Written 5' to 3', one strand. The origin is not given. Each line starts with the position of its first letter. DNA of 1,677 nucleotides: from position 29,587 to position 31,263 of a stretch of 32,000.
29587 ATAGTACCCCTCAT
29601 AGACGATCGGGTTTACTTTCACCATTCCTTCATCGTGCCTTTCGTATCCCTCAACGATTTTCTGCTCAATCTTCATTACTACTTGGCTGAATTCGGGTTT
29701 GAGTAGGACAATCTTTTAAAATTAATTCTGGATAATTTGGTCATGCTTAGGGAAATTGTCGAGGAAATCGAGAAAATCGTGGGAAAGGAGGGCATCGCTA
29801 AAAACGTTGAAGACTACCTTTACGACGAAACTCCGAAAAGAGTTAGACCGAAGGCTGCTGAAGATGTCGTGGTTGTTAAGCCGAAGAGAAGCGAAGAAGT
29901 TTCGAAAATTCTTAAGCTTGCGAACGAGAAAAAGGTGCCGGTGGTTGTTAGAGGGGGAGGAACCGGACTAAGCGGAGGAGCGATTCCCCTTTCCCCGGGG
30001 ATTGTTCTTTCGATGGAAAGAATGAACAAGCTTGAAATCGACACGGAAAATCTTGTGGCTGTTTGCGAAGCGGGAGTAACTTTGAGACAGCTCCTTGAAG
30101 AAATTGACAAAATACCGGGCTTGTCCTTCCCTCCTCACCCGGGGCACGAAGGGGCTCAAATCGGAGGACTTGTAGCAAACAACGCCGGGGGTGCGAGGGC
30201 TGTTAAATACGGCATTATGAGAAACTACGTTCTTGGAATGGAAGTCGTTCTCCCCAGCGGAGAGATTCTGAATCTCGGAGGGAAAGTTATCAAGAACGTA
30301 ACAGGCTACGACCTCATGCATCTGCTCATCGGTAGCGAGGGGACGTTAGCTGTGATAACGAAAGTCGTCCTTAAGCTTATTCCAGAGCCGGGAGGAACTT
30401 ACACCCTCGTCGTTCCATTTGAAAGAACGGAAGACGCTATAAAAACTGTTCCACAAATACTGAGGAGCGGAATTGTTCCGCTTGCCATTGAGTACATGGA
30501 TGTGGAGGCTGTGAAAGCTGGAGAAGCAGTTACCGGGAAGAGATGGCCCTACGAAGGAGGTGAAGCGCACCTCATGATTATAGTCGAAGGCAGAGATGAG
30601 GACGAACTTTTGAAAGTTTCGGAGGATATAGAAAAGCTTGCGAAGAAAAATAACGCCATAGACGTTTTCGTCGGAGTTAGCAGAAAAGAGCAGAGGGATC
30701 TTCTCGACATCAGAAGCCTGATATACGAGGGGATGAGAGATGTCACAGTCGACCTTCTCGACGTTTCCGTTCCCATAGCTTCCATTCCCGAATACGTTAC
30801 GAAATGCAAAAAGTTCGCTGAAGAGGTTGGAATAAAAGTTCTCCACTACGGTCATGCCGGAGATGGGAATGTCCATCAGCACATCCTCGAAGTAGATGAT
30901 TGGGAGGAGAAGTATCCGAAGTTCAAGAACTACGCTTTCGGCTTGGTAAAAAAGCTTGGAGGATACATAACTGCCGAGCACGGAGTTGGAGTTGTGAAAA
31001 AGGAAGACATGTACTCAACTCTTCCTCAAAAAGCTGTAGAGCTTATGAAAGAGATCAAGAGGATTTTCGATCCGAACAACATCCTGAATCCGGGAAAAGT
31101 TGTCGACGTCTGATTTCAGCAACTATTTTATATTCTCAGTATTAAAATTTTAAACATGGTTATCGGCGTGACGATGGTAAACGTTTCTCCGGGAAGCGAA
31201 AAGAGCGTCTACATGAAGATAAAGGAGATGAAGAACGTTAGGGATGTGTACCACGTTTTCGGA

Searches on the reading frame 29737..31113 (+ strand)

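Call 72: search_protein_families(library=ncbifam, proteins=[window:29737-31113:+], max_evalue=0.00001)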
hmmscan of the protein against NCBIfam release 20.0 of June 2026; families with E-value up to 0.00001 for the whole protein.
window:29737-31113:+ (458 aa): 12 families
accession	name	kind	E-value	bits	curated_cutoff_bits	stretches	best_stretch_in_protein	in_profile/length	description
TIGR00387.1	glcD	equivalog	1.5e-107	360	567.9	1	46-454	1-413/413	glycolate oxidase subunit GlcD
NF008408.0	PRK11230.1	equivalog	1.2e-68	231.8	897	1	42-456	55-472/499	glycolate oxidase subunit GlcD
NF008439.0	PRK11282.1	equivalog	1.6e-34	119.3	284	1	52-242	8-197/358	glycolate oxidase subunit GlcE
NF049975.1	2HglutDHaseYdiJ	equivalog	6.3e-31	107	1350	2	46-179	55-191/1018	D-2-hydroxyglutarate dehydrogenase YdiJ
TIGR01677.1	pln_FAD_oxido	subfamily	3.2e-13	49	383.1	1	45-216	36-213/560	FAD-dependent oxidoreductase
TIGR01678.1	FAD_lactone_ox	subfamily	4e-12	45.8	396.8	1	42-217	14-181/438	sugar 1,4-lactone oxidase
NF053785.1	DcplphribOxDprE1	equivalog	3.5e-11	43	500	1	43-215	15-181/449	decaprenylphosphoryl-beta-D-ribose oxidase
TIGR01676.1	GLDHase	equivalog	2.2e-10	40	458.25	1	45-214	64-225/541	L-galactonolactone dehydrogenase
TIGR01679.1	bact_FAD_ox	subfamily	4.9e-10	38.9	292.25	1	41-216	10-174/419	FAD-linked oxidoreductase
NF041226.1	BagK_FevA1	equivalog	1.3e-09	37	800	1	44-218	42-207/453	bagremycin/ferroverdin biosynthesis FAD-dependent oxygenase BagK/FevA1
NF008387.0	PRK11183.1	equivalog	1.7e-09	36.8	391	1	5-154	9-162/570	D-lactate dehydrogenase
NF041227.1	BagG_FevA2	exception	1.3e-06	27.3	850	1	50-216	53-209/455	bagremycin/ferroverdin biosynthesis FAD-dependent oxygenase BagG/FevA2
